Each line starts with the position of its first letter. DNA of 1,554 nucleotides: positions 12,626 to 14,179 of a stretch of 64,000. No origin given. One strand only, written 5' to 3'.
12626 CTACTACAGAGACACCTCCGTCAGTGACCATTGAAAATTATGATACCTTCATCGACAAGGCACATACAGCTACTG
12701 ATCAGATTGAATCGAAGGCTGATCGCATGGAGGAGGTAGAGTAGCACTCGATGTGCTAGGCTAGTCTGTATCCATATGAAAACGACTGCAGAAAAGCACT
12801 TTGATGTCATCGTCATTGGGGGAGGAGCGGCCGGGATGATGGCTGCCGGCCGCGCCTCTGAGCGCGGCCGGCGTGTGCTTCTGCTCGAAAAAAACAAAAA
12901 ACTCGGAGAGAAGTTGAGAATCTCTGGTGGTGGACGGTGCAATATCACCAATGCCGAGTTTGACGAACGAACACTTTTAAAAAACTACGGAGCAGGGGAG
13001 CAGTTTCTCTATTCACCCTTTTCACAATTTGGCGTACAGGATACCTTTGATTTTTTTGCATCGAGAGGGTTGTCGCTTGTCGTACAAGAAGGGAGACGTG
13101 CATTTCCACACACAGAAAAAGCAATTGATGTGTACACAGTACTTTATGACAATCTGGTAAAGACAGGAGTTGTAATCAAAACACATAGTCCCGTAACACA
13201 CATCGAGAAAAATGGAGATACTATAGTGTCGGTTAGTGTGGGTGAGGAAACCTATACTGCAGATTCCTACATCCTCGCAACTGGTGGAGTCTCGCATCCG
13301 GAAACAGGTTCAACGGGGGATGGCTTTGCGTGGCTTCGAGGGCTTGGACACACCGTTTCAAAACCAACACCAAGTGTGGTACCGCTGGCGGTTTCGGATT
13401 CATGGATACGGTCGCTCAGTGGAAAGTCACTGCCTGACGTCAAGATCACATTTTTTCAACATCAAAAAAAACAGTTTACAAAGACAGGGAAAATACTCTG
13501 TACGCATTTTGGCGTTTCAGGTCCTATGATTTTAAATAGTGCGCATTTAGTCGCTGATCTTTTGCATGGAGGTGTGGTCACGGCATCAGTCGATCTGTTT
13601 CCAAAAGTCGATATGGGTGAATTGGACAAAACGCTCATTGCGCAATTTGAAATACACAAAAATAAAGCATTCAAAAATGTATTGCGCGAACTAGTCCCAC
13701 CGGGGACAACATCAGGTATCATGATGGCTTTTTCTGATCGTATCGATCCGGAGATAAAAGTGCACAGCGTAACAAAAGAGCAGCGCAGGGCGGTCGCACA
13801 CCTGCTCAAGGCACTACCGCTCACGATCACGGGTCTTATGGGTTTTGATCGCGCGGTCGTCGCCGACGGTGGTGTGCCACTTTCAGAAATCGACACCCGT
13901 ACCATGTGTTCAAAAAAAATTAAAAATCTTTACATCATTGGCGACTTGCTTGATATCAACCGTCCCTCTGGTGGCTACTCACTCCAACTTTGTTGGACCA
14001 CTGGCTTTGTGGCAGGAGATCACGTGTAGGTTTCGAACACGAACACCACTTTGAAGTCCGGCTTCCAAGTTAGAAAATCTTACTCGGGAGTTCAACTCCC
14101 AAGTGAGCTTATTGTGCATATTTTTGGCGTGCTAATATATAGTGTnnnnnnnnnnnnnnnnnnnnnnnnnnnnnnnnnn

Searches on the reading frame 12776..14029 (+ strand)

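Call 100: search_protein_families(library=pfam, proteins=[window:12776-14029:+], max_evalue=0.01)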
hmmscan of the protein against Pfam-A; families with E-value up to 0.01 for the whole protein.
window:12776-14029:+ (417 aa): 14 families
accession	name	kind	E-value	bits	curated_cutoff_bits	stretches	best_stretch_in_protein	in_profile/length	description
PF03486.20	HI0933_like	-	7.4e-78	261.8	50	1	9-415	1-243/244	HI0933-like protein Rossmann domain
PF22780.1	HI0933_like_1st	-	1.5e-29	103.4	27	1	199-362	2-165/165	HI0933-like protein barrel and H2TH domain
PF00890.30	FAD_binding_2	-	7.6e-14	52.2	20.4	1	10-55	1-46/414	FAD binding domain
PF12831.13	FAD_oxidored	-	2.9e-12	47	27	1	10-170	1-145/416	FAD dependent oxidoreductase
PF01266.30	DAO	-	3e-12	47.2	27.9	2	10-44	1-35/353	FAD dependent oxidoreductase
PF07992.20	Pyr_redox_2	-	5.8e-10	39.5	26.1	1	9-173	1-111/291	Pyridine nucleotide-disulphide oxidoreductase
PF13738.12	Pyr_redox_3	-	1.3e-08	34.9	30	1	120-177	83-140/305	Pyridine nucleotide-disulphide oxidoreductase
PF13450.12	NAD_binding_8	-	1.8e-06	28.6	21.9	1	13-44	1-32/68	NAD(P)-binding Rossmann-like domain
PF01134.28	GIDA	-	3.1e-06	27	22.1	1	10-42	1-34/391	Glucose inhibited division protein A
PF00070.33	Pyr_redox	-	4.9e-06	27.4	22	0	11-44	2-35/82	Pyridine nucleotide-disulphide oxidoreductase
PF01494.25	FAD_binding_3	-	2.4e-05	24.2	22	1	9-156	2-139/349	FAD binding domain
PF01262.27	AlaDh_PNT_C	-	0.00032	20.6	23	1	9-57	29-78/214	Alanine dehydrogenase/PNT, C-terminal domain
PF01593.30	Amino_oxidase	-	0.00072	19.4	19.8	0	127-169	210-254/443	Flavin containing amine oxidoreductase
PF05834.18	Lycopene_cycl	-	0.0055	16.3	23.4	0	10-42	1-35/380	Lycopene cyclase protein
